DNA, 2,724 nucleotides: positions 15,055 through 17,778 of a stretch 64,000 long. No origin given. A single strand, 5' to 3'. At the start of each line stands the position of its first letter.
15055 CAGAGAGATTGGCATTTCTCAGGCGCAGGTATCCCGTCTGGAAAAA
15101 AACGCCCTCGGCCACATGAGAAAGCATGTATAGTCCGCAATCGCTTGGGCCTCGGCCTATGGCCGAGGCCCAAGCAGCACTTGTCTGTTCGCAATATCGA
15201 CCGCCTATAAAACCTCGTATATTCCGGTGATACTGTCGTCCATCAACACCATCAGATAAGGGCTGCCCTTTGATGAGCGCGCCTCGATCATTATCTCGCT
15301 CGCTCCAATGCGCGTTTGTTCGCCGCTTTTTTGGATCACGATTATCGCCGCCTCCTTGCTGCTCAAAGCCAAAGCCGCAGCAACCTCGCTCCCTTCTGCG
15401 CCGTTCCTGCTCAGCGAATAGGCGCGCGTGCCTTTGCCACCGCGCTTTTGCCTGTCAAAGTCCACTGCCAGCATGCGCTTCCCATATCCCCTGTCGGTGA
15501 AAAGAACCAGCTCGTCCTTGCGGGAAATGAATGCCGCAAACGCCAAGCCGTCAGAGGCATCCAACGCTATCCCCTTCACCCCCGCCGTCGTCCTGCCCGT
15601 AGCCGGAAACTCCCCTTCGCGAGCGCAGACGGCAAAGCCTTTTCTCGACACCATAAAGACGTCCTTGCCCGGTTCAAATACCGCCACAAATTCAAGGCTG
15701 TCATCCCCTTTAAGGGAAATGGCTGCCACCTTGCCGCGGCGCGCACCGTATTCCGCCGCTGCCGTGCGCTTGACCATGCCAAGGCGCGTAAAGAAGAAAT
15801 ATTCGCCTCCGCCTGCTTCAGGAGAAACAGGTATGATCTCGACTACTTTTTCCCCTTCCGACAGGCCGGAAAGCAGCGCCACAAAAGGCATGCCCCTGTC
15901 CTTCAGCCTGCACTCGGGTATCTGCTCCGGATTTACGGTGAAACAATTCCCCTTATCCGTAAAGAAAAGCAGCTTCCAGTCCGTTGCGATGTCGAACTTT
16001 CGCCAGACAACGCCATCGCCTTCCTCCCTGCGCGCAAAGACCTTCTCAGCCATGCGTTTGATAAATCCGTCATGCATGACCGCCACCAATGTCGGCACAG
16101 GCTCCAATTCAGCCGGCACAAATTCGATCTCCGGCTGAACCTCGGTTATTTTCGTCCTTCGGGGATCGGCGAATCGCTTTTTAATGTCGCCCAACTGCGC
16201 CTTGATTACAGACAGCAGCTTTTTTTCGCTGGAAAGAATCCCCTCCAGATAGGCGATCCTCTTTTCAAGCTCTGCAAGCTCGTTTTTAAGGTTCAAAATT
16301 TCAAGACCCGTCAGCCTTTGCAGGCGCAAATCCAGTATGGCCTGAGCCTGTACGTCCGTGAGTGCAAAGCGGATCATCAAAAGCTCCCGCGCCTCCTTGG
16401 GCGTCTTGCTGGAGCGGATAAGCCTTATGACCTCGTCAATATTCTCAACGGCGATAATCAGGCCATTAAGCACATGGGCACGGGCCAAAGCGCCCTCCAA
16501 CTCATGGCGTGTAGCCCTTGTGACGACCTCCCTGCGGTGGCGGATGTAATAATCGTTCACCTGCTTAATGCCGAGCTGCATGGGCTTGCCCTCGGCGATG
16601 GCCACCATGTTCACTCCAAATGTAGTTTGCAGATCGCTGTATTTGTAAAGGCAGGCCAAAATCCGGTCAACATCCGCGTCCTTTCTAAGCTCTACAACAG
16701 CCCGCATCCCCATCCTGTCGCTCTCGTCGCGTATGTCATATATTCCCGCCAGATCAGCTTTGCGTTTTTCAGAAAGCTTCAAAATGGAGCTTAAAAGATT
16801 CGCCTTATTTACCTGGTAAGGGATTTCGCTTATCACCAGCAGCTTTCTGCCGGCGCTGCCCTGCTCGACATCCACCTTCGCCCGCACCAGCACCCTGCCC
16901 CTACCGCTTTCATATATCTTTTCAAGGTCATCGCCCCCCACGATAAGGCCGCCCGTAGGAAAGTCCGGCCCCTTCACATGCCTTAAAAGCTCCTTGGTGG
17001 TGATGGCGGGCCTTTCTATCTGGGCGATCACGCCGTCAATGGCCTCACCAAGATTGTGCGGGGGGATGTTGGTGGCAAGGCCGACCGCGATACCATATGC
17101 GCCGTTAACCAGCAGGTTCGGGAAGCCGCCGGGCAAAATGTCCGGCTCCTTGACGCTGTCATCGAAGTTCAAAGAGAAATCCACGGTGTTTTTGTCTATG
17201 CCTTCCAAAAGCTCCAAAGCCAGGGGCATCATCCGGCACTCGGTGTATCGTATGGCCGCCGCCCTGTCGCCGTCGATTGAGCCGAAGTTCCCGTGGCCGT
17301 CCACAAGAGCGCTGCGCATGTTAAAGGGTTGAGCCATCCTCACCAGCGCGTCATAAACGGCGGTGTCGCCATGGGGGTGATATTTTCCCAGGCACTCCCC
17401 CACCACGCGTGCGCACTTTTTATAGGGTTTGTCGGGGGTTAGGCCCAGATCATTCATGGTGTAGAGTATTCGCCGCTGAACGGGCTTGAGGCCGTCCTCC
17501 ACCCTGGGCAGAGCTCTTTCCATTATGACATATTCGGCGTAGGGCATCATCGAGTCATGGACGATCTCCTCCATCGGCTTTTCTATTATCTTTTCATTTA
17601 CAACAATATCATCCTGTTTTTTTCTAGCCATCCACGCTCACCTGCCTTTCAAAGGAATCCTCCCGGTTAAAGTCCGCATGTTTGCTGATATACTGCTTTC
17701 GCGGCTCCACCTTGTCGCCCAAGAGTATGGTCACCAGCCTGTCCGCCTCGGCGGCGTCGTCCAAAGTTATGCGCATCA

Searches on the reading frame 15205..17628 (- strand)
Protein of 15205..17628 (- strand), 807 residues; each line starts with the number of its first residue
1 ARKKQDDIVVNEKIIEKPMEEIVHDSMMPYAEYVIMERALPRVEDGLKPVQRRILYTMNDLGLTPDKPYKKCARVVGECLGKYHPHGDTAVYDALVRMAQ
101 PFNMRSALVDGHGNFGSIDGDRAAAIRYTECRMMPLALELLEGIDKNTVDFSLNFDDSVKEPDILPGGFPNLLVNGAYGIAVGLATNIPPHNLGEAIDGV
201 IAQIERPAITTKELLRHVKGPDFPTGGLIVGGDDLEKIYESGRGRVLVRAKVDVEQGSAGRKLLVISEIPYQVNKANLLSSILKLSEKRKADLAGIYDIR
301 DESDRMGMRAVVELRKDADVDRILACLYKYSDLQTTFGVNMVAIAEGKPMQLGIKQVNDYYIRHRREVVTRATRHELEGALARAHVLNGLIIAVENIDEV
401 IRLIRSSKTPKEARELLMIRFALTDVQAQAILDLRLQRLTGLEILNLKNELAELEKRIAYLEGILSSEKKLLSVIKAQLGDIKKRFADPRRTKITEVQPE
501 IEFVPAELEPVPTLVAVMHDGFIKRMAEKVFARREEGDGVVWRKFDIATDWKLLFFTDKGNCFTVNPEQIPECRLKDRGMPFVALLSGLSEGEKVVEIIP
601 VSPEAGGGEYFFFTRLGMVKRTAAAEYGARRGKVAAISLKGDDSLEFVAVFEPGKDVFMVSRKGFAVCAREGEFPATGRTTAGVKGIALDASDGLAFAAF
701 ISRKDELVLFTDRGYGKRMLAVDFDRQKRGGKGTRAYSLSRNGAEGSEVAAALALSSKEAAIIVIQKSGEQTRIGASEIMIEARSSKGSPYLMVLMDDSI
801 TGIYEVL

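Call 42: search_protein_families(library=pfam, proteins=[window:15205-17628:-])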
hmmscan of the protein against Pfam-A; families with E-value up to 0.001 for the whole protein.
window:15205-17628:- (807 aa): 3 families
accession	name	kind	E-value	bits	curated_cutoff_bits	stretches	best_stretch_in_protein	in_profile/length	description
PF00521.26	DNA_topoisoIV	-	1.9e-150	501.9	31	1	38-479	1-431/432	DNA gyrase/topoisomerase IV, subunit A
PF03989.18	DNA_gyraseA_C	-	3.4e-30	103.6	27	2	705-742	1-38/48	DNA gyrase C-terminal domain, beta-propeller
PF03876.22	SHS2_Rpb7-N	-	1.5e-05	25.5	24.8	0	188-247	6-53/57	SHS2 domain found in N terminus of Rpb7p/Rpc25p/MJ0397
